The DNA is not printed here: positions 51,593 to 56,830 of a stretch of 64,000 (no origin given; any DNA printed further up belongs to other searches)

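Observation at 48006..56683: Bacterial-type AddB-like/AddA-like helicase-nuclease operon in an archaeal chromosome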

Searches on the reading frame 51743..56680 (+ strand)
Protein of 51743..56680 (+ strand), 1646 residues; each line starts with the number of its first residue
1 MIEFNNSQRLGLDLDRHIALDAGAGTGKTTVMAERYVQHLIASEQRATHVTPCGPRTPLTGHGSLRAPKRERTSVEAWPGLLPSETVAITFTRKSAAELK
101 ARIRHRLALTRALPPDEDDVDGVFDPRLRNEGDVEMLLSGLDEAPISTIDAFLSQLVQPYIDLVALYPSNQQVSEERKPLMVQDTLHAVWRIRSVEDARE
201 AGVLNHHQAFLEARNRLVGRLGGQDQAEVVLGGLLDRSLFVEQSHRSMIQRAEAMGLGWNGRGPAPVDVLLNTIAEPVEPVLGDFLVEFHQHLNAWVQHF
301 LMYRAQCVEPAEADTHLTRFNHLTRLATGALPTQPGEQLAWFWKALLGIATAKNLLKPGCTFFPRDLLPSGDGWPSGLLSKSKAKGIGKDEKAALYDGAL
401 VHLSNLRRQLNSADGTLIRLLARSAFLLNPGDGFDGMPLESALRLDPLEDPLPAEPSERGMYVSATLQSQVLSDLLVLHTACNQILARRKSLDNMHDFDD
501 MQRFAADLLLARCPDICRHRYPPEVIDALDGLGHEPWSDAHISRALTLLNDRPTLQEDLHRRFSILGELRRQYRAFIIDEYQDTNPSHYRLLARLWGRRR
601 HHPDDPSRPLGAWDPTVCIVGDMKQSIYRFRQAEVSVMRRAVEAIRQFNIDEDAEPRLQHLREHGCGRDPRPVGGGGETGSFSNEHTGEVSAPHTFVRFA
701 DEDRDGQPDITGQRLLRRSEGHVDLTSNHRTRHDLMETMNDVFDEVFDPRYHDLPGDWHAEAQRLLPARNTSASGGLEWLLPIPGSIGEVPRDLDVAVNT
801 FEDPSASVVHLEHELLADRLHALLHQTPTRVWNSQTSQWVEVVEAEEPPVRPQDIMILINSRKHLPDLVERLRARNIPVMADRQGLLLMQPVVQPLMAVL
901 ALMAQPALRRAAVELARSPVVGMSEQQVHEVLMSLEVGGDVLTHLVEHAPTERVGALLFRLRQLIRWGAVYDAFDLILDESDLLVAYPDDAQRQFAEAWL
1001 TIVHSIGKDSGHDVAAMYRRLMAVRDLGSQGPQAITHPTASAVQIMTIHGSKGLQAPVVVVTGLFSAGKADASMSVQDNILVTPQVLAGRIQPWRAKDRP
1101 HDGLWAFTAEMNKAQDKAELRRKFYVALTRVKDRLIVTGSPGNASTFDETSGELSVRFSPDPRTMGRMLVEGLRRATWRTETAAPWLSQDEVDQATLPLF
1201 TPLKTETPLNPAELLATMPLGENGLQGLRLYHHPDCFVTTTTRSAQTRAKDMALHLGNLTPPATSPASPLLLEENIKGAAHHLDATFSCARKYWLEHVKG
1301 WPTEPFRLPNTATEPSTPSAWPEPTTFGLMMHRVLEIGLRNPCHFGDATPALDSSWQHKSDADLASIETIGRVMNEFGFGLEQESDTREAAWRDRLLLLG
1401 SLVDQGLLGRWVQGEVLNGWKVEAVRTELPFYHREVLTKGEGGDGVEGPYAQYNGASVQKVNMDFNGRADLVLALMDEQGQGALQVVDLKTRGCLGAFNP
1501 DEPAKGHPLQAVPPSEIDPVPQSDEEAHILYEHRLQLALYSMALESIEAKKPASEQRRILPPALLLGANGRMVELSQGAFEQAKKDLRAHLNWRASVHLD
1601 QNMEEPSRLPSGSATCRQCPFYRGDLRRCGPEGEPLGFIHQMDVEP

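Call 7: search_protein_families(library=pfam, proteins=[window:51743-56680:+], max_evalue=0.1)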
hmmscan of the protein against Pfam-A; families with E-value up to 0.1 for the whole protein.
window:51743-56680:+ (1646 aa): 6 families
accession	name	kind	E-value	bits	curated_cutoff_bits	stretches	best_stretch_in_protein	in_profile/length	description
PF00580.27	UvrD-helicase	-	1e-31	111.1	23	3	484-640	174-265/271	UvrD/REP helicase N-terminal domain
PF13361.12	UvrD_C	-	4.7e-14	53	25.6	1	1018-1138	264-346/350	UvrD-like helicase C-terminal domain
PF13245.12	AAA_19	-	2.2e-09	38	25.1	1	571-631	89-134/134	AAA domain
PF12705.13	PDDEXK_1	-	3e-08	34.3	22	1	1283-1493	7-147/247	PD-(D/E)XK nuclease superfamily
PF13538.12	UvrD_C_2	-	1.3e-06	28.6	27.4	1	1045-1063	4-22/52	UvrD-like helicase C-terminal domain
PF25163.1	UBA_RNF31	-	0.063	13.4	27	0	1467-1482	29-44/57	E3 ubiquitin-protein ligase RNF31, UBA domain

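Call 8: search_protein_families(library=ncbifam, proteins=[window:51743-56680:+], max_evalue=0.1)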
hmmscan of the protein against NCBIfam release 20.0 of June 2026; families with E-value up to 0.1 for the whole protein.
window:51743-56680:+ (1646 aa): 14 families
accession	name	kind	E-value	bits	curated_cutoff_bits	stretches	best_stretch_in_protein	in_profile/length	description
TIGR02785.1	addA_Gpos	equivalog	6.6e-44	150.1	707.65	4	1034-1141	775-880/1234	helicase-exonuclease AddAB subunit AddA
TIGR00609.1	recB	equivalog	2.5e-32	112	696.05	3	844-1140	536-813/1175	exodeoxyribonuclease V subunit beta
TIGR02784.1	addA_alphas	equivalog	9.1e-30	103.8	860.75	2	842-1143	572-873/1138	double-strand break repair helicase AddA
NF010485.0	PRK13909.1-2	equivalog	1.4e-20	73.1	650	3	1039-1141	607-705/909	RecB-like helicase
TIGR01073.1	pcrA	equivalog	6e-20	71.2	911.2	1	561-637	198-259/725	DNA helicase PcrA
NF010487.0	PRK13909.1-4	equivalog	5.6e-16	58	759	2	1038-1139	606-703/924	RecB-like helicase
TIGR01075.1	uvrD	equivalog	3.4e-14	52.1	1144.45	2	561-645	197-266/715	DNA helicase II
NF008276.0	PRK11054.1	equivalog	6.6e-13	48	543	2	571-637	429-482/684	DNA helicase IV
NF010484.0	PRK13909.1-1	equivalog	1.6e-12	46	1074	2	1035-1139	629-730/945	RecB-like helicase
NF008743.0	PRK11773.1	equivalog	2.7e-12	45.9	965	2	560-643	201-269/720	DNA helicase II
TIGR01074.1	rep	equivalog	4.7e-12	45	951.45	1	568-640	202-259/668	DNA helicase Rep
NF008128.0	PRK10876.1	equivalog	1.4e-11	42.8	1697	1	569-645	374-437/1181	exodeoxyribonuclease V subunit beta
NF008172.0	PRK10919.1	equivalog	3.9e-06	25.3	1168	1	564-634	199-254/673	DNA helicase Rep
NF010486.0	PRK13909.1-3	equivalog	0.00082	17.5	1109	0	576-636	334-388/921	RecB-like helicase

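Call 9: search_protein_families(library=padloc, proteins=[window:51743-56680:+], max_evalue=0.1)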
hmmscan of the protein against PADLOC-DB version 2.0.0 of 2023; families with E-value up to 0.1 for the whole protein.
window:51743-56680:+ (1646 aa): 34 families (the best 25 are shown)
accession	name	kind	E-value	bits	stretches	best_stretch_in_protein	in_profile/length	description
PDLC00122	GajB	-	2.3e-16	57.8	2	569-648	159-224/502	UrvD helicase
PDLC00114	GajB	-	3.6e-16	56.9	2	840-1064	340-569/635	UrvD helicase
PDLC00132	GajB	-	5.2e-14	49.8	1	569-640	211-268/625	UrvD helicase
PDLC03802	RTasHel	-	4e-13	47.1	2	560-635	180-239/675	DRT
PDLC00123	GajB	-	4e-13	46.8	3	569-643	173-232/540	UrvD helicase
PDLC00117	GajB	-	4.5e-12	43.3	2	567-639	213-271/604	UrvD helicase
PDLC00103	GajB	-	5.2e-12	43.5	2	850-1064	344-542/612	UrvD helicase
PDLC00119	GajB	-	7e-10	36.5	1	562-650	208-282/565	UrvD helicase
PDLC00107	GajB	-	1.7e-09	34.8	2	561-643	203-271/587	UrvD helicase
PDLC00136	GajB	-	4.9e-08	30.3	2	560-645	194-264/570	UrvD helicase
PDLC00129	GajB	-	2.2e-07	27.9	1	564-643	218-282/594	UrvD helicase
PDLC00127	GajB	-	3.8e-07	27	1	564-629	193-246/594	UrvD helicase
PDLC00112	GajB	-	6.4e-07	26.4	1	569-637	208-261/581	UrvD helicase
PDLC00116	GajB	-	7.1e-07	26.3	0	1039-1064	459-484/557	UrvD helicase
PDLC00104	GajB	-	1.8e-06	25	1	564-651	157-228/574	UrvD helicase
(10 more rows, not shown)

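Call 14: find_homologous_proteins(query=window:51743-56680:+, max_evalue=0.00001)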
Query window:51743-56680:+ (1646 aa): 374 proteins with E <= 0.00001 among 8000 candidates; the best 120 are listed.
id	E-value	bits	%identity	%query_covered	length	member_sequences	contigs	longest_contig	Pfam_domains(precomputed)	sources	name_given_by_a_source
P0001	0.0e+0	3796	100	100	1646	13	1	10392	PF13538.13,PF12705.14,PF13361.13,PF13245.13,PF00580.28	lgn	-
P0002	0.0e+0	3425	90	100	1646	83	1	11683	PF13538.13,PF12705.14,PF13361.13,PF13245.13,PF00580.28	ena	-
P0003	0.0e+0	3396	89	100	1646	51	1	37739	PF13538.13,PF12705.14,PF13361.13,PF13245.13,PF00580.28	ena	-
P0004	0.0e+0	3325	87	100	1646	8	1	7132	PF13538.13,PF12705.14,PF13361.13,PF13245.13,PF00580.28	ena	-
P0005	0.0e+0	3277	86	100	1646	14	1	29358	PF13538.13,PF12705.14,PF13361.13,PF13245.13,PF00580.28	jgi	-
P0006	0.0e+0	3266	86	100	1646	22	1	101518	PF13538.13,PF12705.14,PF13361.13,PF13245.13,PF00580.28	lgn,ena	-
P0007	0.0e+0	3047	81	100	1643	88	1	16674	PF13538.13,PF12705.14,PF13361.13,PF13245.13,PF00580.28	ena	-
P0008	0.0e+0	3043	81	100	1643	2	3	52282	PF13538.13,PF12705.14,PF13361.13,PF13245.13,PF00580.28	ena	-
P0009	0.0e+0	3042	81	100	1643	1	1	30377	PF13538.13,PF12705.14,PF13361.13,PF13245.13,PF00580.28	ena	-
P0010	0.0e+0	3039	81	100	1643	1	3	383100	PF13538.13,PF12705.14,PF13361.13,PF13245.13,PF00580.28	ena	-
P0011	0.0e+0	3038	81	100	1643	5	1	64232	PF13538.13,PF12705.14,PF13361.13,PF13245.13,PF00580.28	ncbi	ncbi:MAG: UvrD-helicase domain-containing protein [Candidatus Poseidoniales archaeon]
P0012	0.0e+0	2949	78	100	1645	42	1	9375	PF13538.13,PF12705.14,PF13361.13,PF13245.13,PF00580.28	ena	-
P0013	0.0e+0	2916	77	100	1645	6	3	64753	PF13538.13,PF12705.14,PF13361.13,PF13245.13,PF00580.28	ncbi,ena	-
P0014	0.0e+0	2914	77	100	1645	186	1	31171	PF13538.13,PF12705.14,PF13361.13,PF13245.13,PF00580.28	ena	-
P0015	0.0e+0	2905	77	100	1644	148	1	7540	PF13538.13,PF12705.14,PF13361.13,PF13245.13,PF00580.28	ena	-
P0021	0.0e+0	2667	71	100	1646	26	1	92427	PF13538.13,PF12705.14,PF13361.13,PF13245.13,PF00580.28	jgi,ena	-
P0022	0.0e+0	2666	71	100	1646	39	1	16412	PF13538.13,PF12705.14,PF13361.13,PF13245.13,PF00580.28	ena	-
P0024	0.0e+0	2638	70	100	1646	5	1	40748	PF13538.13,PF12705.14,PF13361.13,PF13245.13,PF00580.28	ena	-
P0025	0.0e+0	2622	70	100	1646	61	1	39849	PF13538.13,PF12705.14,PF13361.13,PF13245.13,PF00580.28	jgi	jgi:ATP-dependent exoDNAse (exonuclease V) beta subunit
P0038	0.0e+0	2368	63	100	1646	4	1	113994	PF13538.13,PF12705.14,PF13361.13,PF13245.13,PF00580.28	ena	-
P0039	0.0e+0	2360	63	100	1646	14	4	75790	PF13538.13,PF12705.14,PF13361.13,PF13245.13,PF00580.28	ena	-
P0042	0.0e+0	2330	63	100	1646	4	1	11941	PF13538.13,PF12705.14,PF13361.13,PF13245.13,PF00580.28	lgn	-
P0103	0.0e+0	1593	48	97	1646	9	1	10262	PF12705.14,PF13361.13,PF13245.13,PF00580.28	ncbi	-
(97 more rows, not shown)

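Call 23: search_solved_structures(query=A2, max_evalue=0.001, show_alignments=0)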
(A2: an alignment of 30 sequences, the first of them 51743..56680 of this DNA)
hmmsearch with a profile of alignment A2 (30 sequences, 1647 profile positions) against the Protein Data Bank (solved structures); distinct sequences matched with E-value up to 0.001: 21.
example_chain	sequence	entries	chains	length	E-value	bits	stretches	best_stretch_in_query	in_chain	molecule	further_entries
3u44_A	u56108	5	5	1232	7.2e-33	116.3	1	726-1148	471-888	ATP-dependent helicase/nuclease subunit A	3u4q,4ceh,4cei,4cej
6ppu_B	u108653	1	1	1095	5.6e-19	70.2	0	43-110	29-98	UvrD/REP helicase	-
6ppr_B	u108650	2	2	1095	5.7e-19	70.2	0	43-110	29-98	UvrD/REP helicase | DNA 3'-5' helicase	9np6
6ppj_B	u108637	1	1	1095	5.7e-19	70.2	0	43-110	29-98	UvrD/REP helicase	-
7sjr_B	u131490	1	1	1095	8.9e-19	69.6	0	43-110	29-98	DNA helicase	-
9dci_A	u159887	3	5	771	3.2e-18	67.7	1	561-637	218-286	ATP-dependent DNA helicase UvrD1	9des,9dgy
1pjr_A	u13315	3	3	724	7.6e-14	53.2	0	895-1067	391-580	PCRA | ATP-DEPENDENT HELICASE PCRA | HELICASE PCRA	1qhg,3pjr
4c2u_A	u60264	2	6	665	1.6e-13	52.2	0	54-105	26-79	DNA HELICASE II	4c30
4c2t_A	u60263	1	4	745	2.9e-13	51.3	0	54-105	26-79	DNA HELICASE II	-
3lfu_A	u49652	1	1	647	6e-13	50.2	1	894-1071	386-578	DNA helicase II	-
8b1t_B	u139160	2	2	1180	1.4e-12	49.1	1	569-644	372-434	RecBCD enzyme subunit RecB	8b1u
1w36_B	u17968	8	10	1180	1.4e-12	49.1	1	569-644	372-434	EXODEOXYRIBONUCLEASE V BETA CHAIN | RecBCD enzyme subunit RecB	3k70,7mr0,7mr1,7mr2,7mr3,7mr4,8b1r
6sjb_B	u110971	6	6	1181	1.4e-12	49.1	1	569-644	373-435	RecBCD enzyme subunit RecB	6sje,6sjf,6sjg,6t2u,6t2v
5mbv_B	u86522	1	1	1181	1.4e-12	49.1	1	569-644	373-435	RecBCD enzyme subunit RecB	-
5ld2_B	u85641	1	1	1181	1.9e-12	48.6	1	569-644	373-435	RecBCD enzyme subunit RecB,RecBCD enzyme subunit RecB,RecBCD enzyme subunit RecB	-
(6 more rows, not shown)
